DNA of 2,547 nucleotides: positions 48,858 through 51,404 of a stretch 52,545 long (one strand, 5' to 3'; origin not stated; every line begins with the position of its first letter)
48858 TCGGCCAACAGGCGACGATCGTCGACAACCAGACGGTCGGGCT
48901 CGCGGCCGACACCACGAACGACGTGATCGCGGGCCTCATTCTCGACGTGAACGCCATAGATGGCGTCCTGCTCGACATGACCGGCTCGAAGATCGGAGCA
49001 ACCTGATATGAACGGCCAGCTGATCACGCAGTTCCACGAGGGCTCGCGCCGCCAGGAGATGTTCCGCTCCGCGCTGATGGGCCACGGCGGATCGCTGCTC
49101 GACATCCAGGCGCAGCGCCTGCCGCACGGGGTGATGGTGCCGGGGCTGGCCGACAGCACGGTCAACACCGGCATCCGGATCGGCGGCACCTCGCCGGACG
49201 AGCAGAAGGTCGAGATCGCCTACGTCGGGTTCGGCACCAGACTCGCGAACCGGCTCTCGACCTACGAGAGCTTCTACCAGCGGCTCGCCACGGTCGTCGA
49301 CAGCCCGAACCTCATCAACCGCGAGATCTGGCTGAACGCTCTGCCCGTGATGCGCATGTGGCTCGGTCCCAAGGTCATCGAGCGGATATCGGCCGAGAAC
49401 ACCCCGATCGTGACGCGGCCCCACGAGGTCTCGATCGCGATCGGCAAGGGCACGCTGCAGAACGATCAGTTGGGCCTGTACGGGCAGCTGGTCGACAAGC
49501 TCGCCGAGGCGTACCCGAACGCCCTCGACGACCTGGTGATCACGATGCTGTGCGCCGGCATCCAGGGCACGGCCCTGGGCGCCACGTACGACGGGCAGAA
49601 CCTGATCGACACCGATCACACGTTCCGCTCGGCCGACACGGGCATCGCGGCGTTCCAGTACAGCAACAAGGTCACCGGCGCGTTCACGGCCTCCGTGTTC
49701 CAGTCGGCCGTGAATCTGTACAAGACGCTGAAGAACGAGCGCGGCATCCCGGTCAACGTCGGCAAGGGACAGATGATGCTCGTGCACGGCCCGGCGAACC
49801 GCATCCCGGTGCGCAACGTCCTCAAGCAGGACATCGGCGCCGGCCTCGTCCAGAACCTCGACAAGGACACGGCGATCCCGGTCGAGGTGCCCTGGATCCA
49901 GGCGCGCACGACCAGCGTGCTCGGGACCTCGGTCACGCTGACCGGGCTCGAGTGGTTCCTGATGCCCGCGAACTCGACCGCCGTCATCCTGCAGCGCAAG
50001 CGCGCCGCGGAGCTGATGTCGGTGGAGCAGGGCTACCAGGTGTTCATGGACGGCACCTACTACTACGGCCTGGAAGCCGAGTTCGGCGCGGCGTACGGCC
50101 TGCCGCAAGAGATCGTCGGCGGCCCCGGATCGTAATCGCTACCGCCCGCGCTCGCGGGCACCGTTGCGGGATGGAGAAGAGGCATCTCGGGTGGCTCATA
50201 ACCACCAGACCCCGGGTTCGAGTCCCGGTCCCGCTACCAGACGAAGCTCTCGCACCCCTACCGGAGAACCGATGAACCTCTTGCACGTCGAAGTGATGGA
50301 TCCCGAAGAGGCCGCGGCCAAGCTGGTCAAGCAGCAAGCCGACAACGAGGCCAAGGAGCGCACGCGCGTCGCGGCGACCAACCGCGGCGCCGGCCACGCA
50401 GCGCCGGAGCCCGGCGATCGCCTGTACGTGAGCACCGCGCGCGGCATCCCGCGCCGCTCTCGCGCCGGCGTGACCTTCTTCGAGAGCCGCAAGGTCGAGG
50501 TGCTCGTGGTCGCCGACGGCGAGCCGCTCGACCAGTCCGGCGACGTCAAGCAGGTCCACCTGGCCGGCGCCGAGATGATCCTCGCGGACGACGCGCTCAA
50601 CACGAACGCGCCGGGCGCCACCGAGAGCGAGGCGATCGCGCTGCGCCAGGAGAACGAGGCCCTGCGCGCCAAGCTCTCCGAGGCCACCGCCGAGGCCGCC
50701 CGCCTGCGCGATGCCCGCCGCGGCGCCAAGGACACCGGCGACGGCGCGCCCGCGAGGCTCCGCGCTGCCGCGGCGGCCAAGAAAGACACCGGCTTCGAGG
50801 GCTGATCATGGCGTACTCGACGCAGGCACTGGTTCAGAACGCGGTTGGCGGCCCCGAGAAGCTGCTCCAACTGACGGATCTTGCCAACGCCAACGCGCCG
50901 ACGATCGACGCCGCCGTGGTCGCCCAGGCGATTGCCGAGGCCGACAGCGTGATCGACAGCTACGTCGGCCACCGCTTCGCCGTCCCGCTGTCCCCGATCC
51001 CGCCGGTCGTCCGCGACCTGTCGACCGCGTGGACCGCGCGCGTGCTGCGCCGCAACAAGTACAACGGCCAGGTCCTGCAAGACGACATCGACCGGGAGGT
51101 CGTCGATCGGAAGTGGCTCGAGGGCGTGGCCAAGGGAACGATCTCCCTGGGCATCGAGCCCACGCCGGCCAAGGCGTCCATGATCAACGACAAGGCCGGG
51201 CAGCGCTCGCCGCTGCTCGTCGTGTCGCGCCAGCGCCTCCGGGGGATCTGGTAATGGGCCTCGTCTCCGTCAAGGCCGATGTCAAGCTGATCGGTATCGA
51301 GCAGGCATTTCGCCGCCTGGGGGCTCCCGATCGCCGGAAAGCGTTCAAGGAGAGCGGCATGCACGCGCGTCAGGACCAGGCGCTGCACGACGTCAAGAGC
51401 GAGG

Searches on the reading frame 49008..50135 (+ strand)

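Call 15: search_protein_families(library=pfam, proteins=[window:49008-50135:+], max_evalue=0.001)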
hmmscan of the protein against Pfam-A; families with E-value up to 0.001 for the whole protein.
window:49008-50135:+ (375 aa): 2 families
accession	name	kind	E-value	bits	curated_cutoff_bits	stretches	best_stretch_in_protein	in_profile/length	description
PF10124.15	Mu-like_gpT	-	7.3e-33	114.6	20.1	1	71-225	4-152/289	Mu-like prophage major head subunit gpT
PF25209.1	Phage_capsid_4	-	4e-05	24.5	27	1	149-324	88-207/262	Phage capsid protein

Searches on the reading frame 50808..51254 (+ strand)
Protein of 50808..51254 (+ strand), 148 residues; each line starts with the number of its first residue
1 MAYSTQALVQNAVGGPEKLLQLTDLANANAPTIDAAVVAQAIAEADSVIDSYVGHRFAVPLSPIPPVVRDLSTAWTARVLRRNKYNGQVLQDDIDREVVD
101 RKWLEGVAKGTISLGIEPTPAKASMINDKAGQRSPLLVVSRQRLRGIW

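Call 16: search_protein_families(library=pfam, proteins=[window:50808-51254:+], max_evalue=0.001)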
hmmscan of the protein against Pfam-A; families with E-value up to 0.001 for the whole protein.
window:50808-51254:+ (148 aa): 1 family
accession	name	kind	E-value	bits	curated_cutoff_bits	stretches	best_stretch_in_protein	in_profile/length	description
PF07030.17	Phage_Mu_Gp36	-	8.8e-19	68.3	24.7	1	3-122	1-113/124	Bacteriophage Mu, Gp36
